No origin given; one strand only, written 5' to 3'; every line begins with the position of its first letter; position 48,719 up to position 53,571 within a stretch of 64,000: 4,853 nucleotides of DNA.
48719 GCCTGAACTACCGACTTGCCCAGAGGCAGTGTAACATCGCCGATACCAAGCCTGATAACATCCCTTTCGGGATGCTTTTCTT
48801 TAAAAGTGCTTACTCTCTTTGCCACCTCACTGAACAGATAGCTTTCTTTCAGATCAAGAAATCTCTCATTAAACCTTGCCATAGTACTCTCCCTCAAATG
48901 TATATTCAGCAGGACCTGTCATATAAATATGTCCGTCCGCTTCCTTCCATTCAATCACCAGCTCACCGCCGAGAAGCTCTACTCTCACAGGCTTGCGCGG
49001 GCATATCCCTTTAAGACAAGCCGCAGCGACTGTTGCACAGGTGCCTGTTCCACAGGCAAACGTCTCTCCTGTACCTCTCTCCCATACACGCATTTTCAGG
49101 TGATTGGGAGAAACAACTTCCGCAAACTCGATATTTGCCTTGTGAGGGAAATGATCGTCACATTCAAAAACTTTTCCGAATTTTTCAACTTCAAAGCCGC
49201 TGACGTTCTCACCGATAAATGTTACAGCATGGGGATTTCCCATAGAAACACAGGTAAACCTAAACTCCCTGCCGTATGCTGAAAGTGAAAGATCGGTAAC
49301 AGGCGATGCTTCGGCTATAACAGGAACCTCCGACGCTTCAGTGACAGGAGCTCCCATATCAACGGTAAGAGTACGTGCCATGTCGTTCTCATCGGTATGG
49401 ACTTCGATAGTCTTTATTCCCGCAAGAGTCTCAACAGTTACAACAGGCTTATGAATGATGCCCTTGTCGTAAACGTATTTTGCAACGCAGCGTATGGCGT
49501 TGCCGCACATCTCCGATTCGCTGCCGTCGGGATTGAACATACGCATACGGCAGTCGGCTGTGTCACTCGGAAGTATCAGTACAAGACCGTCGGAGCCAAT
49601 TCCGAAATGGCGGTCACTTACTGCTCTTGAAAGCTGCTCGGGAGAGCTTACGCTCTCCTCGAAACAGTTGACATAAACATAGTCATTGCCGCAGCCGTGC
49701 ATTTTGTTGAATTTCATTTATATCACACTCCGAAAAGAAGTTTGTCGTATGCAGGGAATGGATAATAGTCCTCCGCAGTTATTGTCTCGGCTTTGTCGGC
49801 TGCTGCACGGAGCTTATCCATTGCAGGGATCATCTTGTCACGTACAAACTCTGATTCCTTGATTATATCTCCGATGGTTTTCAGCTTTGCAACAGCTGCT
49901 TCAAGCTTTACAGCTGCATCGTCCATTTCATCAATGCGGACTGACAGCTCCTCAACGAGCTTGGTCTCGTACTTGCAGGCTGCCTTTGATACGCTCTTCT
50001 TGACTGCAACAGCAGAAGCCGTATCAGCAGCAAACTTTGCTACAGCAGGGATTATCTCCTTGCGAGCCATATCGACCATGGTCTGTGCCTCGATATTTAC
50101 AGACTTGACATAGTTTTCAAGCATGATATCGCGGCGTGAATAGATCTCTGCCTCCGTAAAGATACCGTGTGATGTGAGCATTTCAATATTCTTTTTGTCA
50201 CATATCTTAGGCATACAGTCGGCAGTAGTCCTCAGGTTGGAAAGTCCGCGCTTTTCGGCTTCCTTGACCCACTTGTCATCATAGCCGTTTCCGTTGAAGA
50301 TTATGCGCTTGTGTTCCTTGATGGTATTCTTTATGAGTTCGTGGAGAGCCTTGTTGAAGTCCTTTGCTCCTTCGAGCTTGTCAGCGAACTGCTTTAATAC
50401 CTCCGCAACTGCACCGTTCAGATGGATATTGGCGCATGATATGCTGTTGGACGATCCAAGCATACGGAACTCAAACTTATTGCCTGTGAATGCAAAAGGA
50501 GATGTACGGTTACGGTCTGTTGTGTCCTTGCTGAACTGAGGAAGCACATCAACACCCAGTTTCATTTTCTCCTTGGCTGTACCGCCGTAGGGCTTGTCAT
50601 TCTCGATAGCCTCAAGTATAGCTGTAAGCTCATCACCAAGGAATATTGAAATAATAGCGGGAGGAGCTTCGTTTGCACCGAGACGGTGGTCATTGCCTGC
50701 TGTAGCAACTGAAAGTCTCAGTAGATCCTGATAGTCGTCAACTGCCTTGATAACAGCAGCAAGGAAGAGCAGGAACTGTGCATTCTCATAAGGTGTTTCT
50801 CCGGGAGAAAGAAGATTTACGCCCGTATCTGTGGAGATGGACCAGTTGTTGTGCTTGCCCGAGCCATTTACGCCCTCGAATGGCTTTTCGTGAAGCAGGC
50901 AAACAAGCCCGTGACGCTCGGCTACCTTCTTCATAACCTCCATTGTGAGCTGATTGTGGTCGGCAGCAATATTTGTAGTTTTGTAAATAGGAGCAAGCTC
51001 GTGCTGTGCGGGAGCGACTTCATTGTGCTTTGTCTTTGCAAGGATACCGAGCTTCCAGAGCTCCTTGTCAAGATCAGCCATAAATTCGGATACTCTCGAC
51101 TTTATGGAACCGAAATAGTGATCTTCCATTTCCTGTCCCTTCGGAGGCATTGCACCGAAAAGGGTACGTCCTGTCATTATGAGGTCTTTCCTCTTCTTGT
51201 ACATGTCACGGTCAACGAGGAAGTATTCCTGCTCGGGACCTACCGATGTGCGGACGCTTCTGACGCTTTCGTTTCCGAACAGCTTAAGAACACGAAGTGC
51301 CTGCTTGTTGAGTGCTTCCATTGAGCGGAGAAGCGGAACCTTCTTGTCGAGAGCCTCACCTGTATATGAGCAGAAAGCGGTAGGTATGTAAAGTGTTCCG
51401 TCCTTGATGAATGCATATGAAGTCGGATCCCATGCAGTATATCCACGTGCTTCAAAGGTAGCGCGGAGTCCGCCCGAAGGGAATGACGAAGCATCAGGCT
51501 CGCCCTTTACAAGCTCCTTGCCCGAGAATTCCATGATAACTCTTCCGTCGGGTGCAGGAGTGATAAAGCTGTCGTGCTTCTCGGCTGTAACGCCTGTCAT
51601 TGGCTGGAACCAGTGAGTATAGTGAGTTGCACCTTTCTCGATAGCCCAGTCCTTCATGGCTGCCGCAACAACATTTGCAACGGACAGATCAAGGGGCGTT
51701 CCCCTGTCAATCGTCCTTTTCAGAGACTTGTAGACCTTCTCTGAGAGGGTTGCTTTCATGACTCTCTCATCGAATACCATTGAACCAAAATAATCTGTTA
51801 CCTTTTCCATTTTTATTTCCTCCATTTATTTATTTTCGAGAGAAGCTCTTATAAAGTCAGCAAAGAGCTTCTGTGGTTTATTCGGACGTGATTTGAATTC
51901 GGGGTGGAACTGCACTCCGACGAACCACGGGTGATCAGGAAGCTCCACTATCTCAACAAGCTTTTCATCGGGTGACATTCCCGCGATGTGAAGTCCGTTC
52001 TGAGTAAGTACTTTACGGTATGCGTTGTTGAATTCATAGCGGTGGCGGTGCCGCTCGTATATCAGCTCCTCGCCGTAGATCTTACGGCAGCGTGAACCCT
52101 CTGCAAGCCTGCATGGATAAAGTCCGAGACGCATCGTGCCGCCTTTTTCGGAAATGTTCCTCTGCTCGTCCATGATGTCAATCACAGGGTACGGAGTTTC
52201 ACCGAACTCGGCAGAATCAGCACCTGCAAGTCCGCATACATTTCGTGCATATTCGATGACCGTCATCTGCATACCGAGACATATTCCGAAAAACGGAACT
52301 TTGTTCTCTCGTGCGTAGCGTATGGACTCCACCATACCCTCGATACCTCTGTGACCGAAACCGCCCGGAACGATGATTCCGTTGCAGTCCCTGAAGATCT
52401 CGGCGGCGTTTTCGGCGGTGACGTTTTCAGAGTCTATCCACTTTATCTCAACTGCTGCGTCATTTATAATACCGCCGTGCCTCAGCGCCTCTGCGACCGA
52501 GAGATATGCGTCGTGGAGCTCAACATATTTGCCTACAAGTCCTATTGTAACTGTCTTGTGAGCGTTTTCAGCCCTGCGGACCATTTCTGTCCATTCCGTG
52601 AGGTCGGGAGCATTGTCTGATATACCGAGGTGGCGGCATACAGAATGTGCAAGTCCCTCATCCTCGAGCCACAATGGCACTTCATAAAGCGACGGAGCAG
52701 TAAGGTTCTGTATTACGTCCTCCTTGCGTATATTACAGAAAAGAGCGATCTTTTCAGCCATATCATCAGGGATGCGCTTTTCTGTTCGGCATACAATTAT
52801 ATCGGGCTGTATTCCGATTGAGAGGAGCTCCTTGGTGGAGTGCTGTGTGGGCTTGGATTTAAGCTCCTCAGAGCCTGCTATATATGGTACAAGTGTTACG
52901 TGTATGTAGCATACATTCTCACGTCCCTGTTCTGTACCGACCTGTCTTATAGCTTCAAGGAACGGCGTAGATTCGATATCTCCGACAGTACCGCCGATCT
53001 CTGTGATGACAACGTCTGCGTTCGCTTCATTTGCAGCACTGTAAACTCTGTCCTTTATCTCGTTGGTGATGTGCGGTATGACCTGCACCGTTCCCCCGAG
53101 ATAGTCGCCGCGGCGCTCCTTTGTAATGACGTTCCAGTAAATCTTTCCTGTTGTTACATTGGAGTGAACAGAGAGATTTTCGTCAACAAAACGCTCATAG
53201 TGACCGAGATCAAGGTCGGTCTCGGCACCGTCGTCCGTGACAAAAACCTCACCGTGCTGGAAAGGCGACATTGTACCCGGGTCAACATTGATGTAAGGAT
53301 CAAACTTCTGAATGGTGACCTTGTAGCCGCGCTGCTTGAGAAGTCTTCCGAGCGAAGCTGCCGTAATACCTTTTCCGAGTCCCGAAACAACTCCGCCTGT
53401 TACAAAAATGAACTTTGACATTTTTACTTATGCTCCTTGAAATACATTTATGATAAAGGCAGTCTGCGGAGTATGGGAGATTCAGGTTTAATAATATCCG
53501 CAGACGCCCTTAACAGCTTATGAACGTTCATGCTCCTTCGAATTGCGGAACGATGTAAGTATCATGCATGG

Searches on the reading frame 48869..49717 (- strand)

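Call 7: search_protein_families(library=pfam, proteins=[window:48869-49717:-])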
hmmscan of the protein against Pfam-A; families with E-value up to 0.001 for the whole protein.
window:48869-49717:- (282 aa): 3 families
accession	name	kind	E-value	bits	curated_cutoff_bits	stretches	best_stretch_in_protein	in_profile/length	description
PF01678.24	DAP_epimerase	-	4.9e-64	214.3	34.7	2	3-125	1-119/121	Diaminopimelate epimerase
PF02567.21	PhzC-PhzF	-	1.9e-08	34.6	27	1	48-228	45-223/281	Phenazine biosynthesis-like protein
PF05544.16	Pro_racemase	-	0.00045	19.8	27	0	47-115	58-131/325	Proline racemase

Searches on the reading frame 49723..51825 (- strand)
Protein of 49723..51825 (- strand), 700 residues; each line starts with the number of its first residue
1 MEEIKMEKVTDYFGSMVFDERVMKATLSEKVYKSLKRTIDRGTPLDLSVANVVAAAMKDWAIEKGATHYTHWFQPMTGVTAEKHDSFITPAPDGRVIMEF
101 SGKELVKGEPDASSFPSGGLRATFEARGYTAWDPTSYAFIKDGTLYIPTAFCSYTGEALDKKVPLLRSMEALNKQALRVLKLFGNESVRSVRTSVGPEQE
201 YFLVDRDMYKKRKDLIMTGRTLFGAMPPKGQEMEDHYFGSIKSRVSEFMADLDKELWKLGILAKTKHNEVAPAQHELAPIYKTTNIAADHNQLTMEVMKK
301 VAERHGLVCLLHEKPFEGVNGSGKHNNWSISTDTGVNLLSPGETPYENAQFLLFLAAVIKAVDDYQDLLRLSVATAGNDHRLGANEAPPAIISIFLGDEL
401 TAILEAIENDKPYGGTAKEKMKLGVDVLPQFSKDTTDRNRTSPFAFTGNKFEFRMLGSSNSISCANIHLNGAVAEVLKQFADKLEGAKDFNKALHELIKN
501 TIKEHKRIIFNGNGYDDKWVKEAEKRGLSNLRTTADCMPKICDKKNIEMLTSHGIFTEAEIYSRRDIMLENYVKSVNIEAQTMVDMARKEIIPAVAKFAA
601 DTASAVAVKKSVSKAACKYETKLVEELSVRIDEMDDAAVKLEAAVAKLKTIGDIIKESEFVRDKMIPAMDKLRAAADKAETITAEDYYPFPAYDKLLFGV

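Call 7: search_protein_families(library=pfam, proteins=[window:49723-51825:-])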
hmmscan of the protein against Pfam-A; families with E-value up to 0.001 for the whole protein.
window:49723-51825:- (700 aa): 3 families
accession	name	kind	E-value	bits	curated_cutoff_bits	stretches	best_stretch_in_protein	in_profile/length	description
PF12437.13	GSIII_N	-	1.5e-82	275.4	25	1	10-168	2-160/160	Glutamine synthetase type III N terminal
PF18318.6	Gln-synt_C-ter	-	4e-44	149.6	22.7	1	493-609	1-117/118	Glutamine synthetase C-terminal domain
PF00120.29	Gln-synt_C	-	9.3e-23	81.3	24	1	192-363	21-189/344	Glutamine synthetase, catalytic domain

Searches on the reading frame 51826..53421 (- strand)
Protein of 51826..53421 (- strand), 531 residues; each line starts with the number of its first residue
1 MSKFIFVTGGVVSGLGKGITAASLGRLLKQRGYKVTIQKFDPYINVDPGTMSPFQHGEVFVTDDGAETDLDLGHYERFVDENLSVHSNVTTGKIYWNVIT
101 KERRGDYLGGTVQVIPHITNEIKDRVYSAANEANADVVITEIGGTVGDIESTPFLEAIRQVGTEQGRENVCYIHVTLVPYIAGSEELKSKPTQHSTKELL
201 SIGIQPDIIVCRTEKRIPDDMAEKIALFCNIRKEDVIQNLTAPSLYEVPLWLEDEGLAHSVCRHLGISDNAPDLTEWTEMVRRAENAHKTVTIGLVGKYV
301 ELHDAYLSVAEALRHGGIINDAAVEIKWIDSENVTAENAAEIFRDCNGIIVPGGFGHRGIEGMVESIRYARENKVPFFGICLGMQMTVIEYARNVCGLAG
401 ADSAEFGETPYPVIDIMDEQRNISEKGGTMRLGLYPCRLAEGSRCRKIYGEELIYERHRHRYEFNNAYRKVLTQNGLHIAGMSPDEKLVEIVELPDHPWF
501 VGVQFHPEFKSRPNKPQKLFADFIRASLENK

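Call 7: search_protein_families(library=pfam, proteins=[window:51826-53421:-])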
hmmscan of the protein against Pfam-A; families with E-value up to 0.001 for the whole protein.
window:51826-53421:- (531 aa): 4 families
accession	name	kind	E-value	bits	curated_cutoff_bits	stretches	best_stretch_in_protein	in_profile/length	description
PF06418.20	CTP_synth_N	-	1.8e-129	431.2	26.1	1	3-266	1-264/265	CTP synthase N-terminus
PF00117.34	GATase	-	1.5e-41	142.6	22.8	1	302-525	2-189/190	Glutamine amidotransferase class-I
PF07722.19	Peptidase_C26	-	2.5e-08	34.4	20.5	1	367-508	98-219/219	Peptidase C26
PF01656.29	CbiA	-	4.6e-05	23.8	25.4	1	13-138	8-54/125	CobQ/CobB/MinD/ParA nucleotide binding domain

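Call 8: search_protein_families(library=ncbifam, proteins=[window:51826-53421:-])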
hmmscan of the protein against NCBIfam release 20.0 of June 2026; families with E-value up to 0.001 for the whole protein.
window:51826-53421:- (531 aa): 12 families
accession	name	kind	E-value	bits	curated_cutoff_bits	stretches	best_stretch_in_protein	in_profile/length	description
NF003792.0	PRK05380.1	equivalog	1.3e-260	865.7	308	1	1-530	2-529/534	CTP synthase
TIGR00337.1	PyrG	equivalog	1.2e-253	842.6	462.75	1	2-526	3-526/526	glutamine hydrolyzing CTP synthase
NF004836.1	PRK06186.1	equivalog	8.4e-43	146.1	260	1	291-527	1-227/228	CTP synthase C-terminal region-related (seleno)protein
NF001975.0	PRK00758.1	equivalog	5.5e-10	39.2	198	1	329-415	26-106/185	GMP synthase subunit A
TIGR01368.1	CPSaseIIsmall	equivalog_domain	2.2e-09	36.8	307.35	1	342-387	212-259/361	glutamine-hydrolyzing carbamoyl-phosphate synthase small subunit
TIGR00888.1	guaA_Nterm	equivalog_domain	3.7e-09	36.2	172.15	1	332-418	26-111/188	glutamine-hydrolyzing GMP synthase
NF009475.0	PRK12838.1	equivalog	1.2e-06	27.7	221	0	345-399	210-265/359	carbamoyl phosphate synthase small subunit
NF008471.0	PRK11366.1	equivalog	1.6e-06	27.8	266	1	476-526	193-243/254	gamma-glutamyl-gamma-aminobutyrate hydrolase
TIGR01855.1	IMP_synth_hisH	equivalog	8.7e-06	25.7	105.4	0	326-388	18-85/198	imidazole glycerol phosphate synthase subunit HisH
NF005849.0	PRK07765.1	equivalog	0.00016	21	308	1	327-392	28-94/219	aminodeoxychorismate/anthranilate synthase component II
NF000848.1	PRK00074.1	equivalog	0.0002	20.1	400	0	343-412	37-105/512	glutamine-hydrolyzing GMP synthase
TIGR01823.1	PabB-fungal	equivalog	0.00062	18.2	442.55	0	321-529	30-206/742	aminodeoxychorismate synthase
